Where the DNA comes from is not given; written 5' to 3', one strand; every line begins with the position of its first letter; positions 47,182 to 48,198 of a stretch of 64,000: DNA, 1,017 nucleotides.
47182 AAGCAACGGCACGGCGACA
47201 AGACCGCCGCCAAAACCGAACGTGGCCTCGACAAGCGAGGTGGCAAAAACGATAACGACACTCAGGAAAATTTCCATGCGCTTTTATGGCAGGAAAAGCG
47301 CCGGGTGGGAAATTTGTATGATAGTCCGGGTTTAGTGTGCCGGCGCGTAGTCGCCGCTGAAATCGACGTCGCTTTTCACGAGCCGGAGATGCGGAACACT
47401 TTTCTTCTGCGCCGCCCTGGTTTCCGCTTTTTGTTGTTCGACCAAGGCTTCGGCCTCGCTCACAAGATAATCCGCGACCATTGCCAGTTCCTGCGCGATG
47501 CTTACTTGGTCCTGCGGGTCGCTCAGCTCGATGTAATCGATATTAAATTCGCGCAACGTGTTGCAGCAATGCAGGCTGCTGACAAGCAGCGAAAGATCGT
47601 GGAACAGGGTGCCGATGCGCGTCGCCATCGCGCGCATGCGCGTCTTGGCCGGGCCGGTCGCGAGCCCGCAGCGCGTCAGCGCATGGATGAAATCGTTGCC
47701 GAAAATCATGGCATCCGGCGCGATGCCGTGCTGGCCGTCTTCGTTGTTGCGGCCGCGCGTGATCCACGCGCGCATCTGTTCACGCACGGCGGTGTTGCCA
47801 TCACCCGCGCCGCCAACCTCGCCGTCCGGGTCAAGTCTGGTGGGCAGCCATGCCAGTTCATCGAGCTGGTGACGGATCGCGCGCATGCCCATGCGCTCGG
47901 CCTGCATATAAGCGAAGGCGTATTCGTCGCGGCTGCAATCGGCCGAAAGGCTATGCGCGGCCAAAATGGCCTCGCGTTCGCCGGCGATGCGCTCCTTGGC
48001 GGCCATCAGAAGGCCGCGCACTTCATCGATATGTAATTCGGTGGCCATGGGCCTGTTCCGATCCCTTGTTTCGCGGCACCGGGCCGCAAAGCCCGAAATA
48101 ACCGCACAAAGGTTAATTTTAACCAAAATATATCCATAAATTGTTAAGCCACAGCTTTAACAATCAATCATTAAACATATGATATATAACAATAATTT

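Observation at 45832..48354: Three-gene insertion splitting the normally adjacent mnmE and mnmG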

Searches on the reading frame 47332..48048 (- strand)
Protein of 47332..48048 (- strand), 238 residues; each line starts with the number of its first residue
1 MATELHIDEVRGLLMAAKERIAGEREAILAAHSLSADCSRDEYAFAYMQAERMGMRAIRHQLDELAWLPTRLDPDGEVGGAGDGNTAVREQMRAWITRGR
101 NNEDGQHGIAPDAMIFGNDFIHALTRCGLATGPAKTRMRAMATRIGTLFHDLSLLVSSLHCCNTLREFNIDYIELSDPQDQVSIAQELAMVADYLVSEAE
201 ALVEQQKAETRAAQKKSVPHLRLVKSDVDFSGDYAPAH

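Call 4: search_protein_families(library=pfam, proteins=[window:47332-48048:-], max_evalue=0.01)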
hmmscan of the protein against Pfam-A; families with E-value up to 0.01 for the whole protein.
window:47332-48048:- (238 aa): 1 family
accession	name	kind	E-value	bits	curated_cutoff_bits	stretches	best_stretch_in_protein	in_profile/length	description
PF04152.19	Mre11_DNA_bind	-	0.0085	16.7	25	0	163-234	9-88/178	Mre11 DNA-binding presumed domain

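Call 5: search_protein_families(library=ncbifam, proteins=[window:47332-48048:-], max_evalue=0.01)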
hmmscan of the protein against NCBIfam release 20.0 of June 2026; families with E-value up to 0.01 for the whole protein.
window:47332-48048:- (238 aa): 0 families

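Call 7: find_homologous_proteins(query=window:47332-48048:-)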
Query window:47332-48048:- (238 aa): 9 proteins with E <= 0.001 among 1016 candidates.
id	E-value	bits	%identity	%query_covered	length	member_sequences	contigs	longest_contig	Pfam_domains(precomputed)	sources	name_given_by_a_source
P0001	4.7e-154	528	100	100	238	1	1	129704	-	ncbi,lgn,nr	ncbi:MAG: hypothetical protein GC131_02860 [Alphaproteobacteria bacterium]|nr:hypothetical protein [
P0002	1.1e-51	193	45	98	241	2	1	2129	-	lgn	-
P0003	3.6e-33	133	40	80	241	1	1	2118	-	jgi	-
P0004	2.3e-31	127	43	70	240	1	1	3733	-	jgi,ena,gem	-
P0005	8.0e-31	125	36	100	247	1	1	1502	-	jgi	jgi:hypothetical protein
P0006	3.2e-29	120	33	99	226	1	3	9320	-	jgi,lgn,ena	-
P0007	4.8e-29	119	34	98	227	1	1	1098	-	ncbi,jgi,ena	jgi:hypothetical protein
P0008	6.1e-29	119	37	96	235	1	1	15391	-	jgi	jgi:hypothetical protein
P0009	1.5e-25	108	32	94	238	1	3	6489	-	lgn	-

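Call 8: find_encoding_contigs(protein=P0008, flank=8000, max_places=3)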
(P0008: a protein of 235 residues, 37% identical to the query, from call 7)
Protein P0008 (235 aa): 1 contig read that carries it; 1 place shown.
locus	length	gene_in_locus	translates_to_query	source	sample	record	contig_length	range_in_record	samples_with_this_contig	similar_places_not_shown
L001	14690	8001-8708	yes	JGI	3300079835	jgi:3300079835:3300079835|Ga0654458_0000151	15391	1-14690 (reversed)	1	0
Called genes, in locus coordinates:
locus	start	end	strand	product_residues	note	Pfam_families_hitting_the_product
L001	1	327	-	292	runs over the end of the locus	PF00142:Fer4_NifH, PF02374:ArsA_ATPase (weak), PF06564:CBP_BcsQ, PF09140:MipZ (weak), PF10609:ParA, PF13614:AAA_31, PF01656:CbiA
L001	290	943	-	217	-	PF02527:GidB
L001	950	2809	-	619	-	PF01134:GIDA, PF12831:FAD_oxidored (weak), PF21680:GIDA_C_1st, PF13932:SAM_GIDA_C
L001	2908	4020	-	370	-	-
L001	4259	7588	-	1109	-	-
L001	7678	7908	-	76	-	-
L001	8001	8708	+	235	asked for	-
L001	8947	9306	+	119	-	PF01627:Hpt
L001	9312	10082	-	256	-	PF00072:Response_reg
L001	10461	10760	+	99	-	PF00216:Bac_DNA_binding, PF18291:HU-HIG (faint)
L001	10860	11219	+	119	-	PF06305:LapA_dom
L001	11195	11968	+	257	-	PF00215:OMPdecase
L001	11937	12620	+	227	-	PF00697:PRAI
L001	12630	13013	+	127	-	PF04828:GFA (weak)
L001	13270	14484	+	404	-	PF00291:PALP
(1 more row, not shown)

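Call 9: find_encoding_contigs(protein=P0006, flank=8000, max_places=3)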
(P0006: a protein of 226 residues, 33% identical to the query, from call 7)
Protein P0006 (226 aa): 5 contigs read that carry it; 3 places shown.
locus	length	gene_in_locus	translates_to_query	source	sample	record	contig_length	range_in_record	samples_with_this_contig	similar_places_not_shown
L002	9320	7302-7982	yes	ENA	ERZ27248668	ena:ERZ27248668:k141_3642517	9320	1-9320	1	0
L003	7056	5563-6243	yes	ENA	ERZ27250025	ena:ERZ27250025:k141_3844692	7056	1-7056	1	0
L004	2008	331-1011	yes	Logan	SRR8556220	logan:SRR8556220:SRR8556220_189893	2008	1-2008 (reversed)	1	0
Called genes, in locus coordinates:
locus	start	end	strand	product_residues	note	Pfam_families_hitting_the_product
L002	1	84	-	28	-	?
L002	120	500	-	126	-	PF03918:CcmH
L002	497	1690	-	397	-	PF21016:RlmN_N, PF04055:Radical_SAM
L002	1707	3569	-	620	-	PF00425:Chorismate_bind, PF00117:GATase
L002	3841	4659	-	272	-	PF00142:Fer4_NifH, PF01656:CbiA, PF02374:ArsA_ATPase (weak), PF06564:CBP_BcsQ, PF09140:MipZ (weak), PF10609:ParA, PF13614:AAA_31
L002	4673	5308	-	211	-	PF02527:GidB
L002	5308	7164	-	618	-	PF00890:FAD_binding_2 (faint), PF01134:GIDA, PF03486:HI0933_like (faint), PF12831:FAD_oxidored (weak), PF21680:GIDA_C_1st, PF13932:SAM_GIDA_C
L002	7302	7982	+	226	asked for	-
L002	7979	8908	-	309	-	PF02673:BacA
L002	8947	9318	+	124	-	?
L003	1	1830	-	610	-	?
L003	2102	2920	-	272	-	PF00142:Fer4_NifH, PF01656:CbiA, PF02374:ArsA_ATPase (weak), PF06564:CBP_BcsQ, PF09140:MipZ (weak), PF10609:ParA, PF13614:AAA_31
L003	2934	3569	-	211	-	PF02527:GidB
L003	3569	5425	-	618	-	PF00890:FAD_binding_2 (faint), PF01134:GIDA, PF03486:HI0933_like (faint), PF12831:FAD_oxidored (weak), PF21680:GIDA_C_1st, PF13932:SAM_GIDA_C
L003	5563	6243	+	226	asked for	-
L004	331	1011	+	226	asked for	-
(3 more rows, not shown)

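Call 10: find_encoding_contigs(protein=P0009, flank=8000, max_places=3)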
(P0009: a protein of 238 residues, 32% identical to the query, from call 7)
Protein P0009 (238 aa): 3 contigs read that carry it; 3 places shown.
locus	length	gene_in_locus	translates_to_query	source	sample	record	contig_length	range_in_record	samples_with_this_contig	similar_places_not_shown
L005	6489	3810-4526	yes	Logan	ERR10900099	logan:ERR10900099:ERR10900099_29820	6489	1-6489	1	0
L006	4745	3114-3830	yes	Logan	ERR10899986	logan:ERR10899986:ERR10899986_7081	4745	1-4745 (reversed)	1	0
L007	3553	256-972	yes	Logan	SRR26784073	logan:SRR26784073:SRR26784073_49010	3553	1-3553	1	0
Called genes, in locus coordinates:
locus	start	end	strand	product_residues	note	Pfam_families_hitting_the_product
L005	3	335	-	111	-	?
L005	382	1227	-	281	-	PF00142:Fer4_NifH, PF02374:ArsA_ATPase (weak), PF06564:CBP_BcsQ, PF09140:MipZ (weak), PF10609:ParA, PF13614:AAA_31, PF01656:CbiA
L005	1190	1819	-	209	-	PF02527:GidB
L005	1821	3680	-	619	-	PF01134:GIDA, PF12831:FAD_oxidored (weak), PF21680:GIDA_C_1st, PF13932:SAM_GIDA_C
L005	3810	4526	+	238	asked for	-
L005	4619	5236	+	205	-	-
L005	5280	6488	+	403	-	?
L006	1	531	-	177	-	?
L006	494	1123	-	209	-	PF02527:GidB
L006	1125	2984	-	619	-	PF01134:GIDA, PF12831:FAD_oxidored (weak), PF21680:GIDA_C_1st, PF13932:SAM_GIDA_C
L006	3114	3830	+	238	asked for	-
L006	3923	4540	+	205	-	-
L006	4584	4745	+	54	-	?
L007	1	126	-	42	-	?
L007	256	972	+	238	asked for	-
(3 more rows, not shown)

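Call 20: find_encoding_contigs(protein=P0004, flank=8000, max_places=3)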
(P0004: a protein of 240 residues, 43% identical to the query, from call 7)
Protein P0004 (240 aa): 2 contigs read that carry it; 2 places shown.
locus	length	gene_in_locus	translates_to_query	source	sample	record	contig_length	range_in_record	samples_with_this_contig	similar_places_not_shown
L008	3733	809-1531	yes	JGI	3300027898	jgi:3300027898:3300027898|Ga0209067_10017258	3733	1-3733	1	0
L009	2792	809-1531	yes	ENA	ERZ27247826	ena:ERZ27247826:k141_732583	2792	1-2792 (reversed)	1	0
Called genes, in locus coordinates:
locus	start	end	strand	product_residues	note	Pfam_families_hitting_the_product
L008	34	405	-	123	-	-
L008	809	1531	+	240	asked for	-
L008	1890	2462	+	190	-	-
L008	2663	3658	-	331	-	PF13384:HTH_23 (weak), PF13936:HTH_38, PF00665:rve (weak)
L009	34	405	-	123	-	-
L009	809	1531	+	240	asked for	-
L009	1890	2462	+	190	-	-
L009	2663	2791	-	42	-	?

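Call 26: search_protein_representatives(alignment_id=A1)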
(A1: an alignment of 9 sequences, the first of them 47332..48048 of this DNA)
Query: 9 sequences, 234 profile positions. Proteins with E-value up to 0.001 (for the whole library): 36; up to 1e-10: 34; up to 1e-30: 31. The best 36 are listed.
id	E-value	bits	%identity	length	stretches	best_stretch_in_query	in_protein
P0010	9.8e-99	345.7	-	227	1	3-232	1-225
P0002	5.7e-95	333.4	-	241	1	2-233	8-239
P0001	2.9e-88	311.5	-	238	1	3-233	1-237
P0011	7.6e-76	270.8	-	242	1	4-233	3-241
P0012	5.6e-75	268.0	-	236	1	5-226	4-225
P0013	6.8e-72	257.9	-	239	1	3-220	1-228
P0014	4.4e-69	248.7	-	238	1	8-224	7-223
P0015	2.4e-66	239.7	-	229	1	3-233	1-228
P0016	2.7e-66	239.6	-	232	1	3-231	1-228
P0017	1.8e-65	236.9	-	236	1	3-224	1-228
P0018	4.4e-64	232.3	-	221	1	3-223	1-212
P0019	1.7e-62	227.2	-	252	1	3-230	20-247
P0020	2.7e-62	226.5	-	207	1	17-224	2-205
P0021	5.5e-62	225.5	-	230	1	3-222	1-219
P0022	3.3e-61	222.9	-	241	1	3-196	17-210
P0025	1.9e-57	210.6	-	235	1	4-223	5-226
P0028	8.0e-55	202.0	-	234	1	5-222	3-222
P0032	2.4e-48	180.8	-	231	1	3-223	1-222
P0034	6.4e-45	169.6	-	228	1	3-218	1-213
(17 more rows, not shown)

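Call 27: predict_structure(alignment_id=A1)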
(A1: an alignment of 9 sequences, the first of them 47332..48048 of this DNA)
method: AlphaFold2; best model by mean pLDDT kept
length: 238 residues; sequences in the alignment: 9
mean_pLDDT: 78.8   pTM: 0.71
mean pLDDT of the five models: 78.8, 78.2, 77.4, 65.2, 65.1
residues with pLDDT >= 90: 86; 70-90: 80; 50-70: 59; < 50: 13
segments of 3 or more residues with pLDDT < 50: 77-84
pLDDT, mean of each block of 10 residues (from residue 1): 89 94 91 80 85 90 87 57 54 68 54 64 89 82 94 93 92 93 93 90 82 58 54 51
secondary structure, 60 per line:
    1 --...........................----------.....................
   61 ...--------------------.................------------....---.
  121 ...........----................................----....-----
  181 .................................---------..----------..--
elements in order: E3-6 H7-29 H40-63 H84-100 H113-116 H120-131 H136-167 E172-175 H181-213

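Call 33: fold_search(model_id=the predicted structure, library=pdb)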
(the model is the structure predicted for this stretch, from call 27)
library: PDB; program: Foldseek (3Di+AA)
matches with E <= 10: 290; with E <= 0.001: 0
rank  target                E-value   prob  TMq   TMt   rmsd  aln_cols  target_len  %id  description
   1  1gu9_L                5.8e-01  0.20  0.20  0.26  13.8       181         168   12  Crystal Structure of Mycobacterium tuberculosis Alkylperoxidase AhpD (released 2002-02-14)
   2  2raj                  6.5e-01  0.08  0.18  0.12  29.3       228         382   11  SO4 bound PX-BAR membrane remodeling unit of Sorting Nexin 9 (released 2007-12-11)
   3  1wvt_B                1.1e+00  0.07  0.14  0.20  16.5       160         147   11  Crystal structure of uncharacterized protein ST2180 from Sulfolobus tokodaii (released 2006-01-03)
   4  5f3o_A                1.2e+00  0.16  0.25  0.28  17.3       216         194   12  Crystal structure of EhRNaseIII229 from Entamoeba histolytica complexed with Mn2+ (released 2016-12-28)
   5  2rai_A                1.2e+00  0.13  0.22  0.16  21.6       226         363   11  The PX-BAR membrane remodeling unit of Sorting Nexin 9 (released 2007-12-11)
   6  7zqy_B                1.2e+00  0.06  0.13  0.17  24.3       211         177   11  Chaetomium thermophilum Rad50 Zn hook (released 2022-12-28)
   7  1wvt_A                1.3e+00  0.07  0.14  0.20  16.9       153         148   12  Crystal structure of uncharacterized protein ST2180 from Sulfolobus tokodaii (released 2006-01-03)
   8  2rai_B                1.3e+00  0.06  0.18  0.12  29.2       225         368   12  The PX-BAR membrane remodeling unit of Sorting Nexin 9 (released 2007-12-11)
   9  9e5c_1n               1.3e+00  0.06  0.15  0.10  26.0       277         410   12  Cryo-EM structure of 96 nm repeat of microtubule doublet from T. brucei flagellum (released 2025-03-12)
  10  8fic                  1.4e+00  0.08  0.18  0.12  16.7       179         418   12  Crystal Structure of Erwinia tracheiphila CYP114 in complex with ent-kaurenoic acid (Crystal Form 1) (released 2023-07-05)
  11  9nss_D                1.5e+00  0.07  0.16  0.15  15.0       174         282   14  Bacterial Pictet-Spenglerase KslB in complex with L-Trp alternative binding mode (released 2025-04-23)
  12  5vrc_D                1.6e+00  0.08  0.21  0.22  19.1       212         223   15  Crystal structure for Methylobacterium extorquens PqqC (truncation of natural CD fusion) (released 2018-05-16)
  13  7sqc_1H               1.6e+00  0.07  0.15  0.19  21.2       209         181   13  Ciliary C1 central pair apparatus isolated from Chlamydomonas reinhardtii (released 2022-04-13)
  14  2qcx_A                1.6e+00  0.07  0.19  0.20  13.9       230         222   12  Crystal structure of Bacillus subtilis TenA Y112F mutant complexed with formyl aminomethyl pyrimidine (released 2007-10-23)
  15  1lw1_C                1.6e+00  0.10  0.19  0.25  14.6       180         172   10  Crystal Structure Of Mycobacterium Tuberculosis Alkylperoxidase Ahpd H137F mutant (released 2002-07-17)
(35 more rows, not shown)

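Call 34: find_related_loci(query=A2, collection=metagenome_contigs, flank=6000)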
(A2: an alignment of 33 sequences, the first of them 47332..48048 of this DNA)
Query A2 (238 aa) in metagenome_contigs; peptide patterns used: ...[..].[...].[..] (x = any residue, [..] = any of these).
346 stretches matched a pattern; 36 encode a relative of the query (tblastn E <= 1e-3); 36 distinct loci.
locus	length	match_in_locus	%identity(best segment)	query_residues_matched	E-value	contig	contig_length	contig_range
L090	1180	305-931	43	1-219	8e-51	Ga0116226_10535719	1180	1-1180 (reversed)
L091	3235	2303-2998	37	1-236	7e-47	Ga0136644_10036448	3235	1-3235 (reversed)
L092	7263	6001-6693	37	1-236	1e-44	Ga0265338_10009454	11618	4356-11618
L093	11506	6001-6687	37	1-236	7e-44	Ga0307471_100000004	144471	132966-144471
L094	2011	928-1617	38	7-236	1e-43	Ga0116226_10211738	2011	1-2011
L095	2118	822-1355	40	1-191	2e-42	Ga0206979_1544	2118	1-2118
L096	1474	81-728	37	1-226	8e-43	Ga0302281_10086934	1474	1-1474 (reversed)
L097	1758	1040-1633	37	17-226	3e-42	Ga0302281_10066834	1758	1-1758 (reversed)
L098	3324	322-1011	34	1-236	2e-41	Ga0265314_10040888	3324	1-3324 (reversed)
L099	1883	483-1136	36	1-226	1e-41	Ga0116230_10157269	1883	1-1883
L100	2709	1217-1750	40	1-191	1e-40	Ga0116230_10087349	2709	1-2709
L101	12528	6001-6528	41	1-189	4e-40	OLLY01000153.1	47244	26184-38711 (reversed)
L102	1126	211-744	40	1-191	5e-42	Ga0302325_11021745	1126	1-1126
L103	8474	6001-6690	35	1-236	1e-39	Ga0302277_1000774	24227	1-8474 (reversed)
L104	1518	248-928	35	5-236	2e-40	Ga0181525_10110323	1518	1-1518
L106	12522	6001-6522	40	7-193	3e-39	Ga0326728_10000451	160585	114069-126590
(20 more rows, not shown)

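Call 46: search_solved_structures(query=A2, max_evalue=10)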
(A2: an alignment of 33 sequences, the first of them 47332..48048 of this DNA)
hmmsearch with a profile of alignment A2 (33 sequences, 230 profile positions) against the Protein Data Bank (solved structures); distinct sequences matched with E-value up to 10: 2.
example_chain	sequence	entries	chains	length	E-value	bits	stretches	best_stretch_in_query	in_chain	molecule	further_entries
9r1o_A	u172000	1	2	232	7.9e-05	25.2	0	123-147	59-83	sc-apCC-6-DPH-NR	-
6w6l_6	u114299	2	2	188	0.41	13.1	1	134-220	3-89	Calcium load-activated calcium channel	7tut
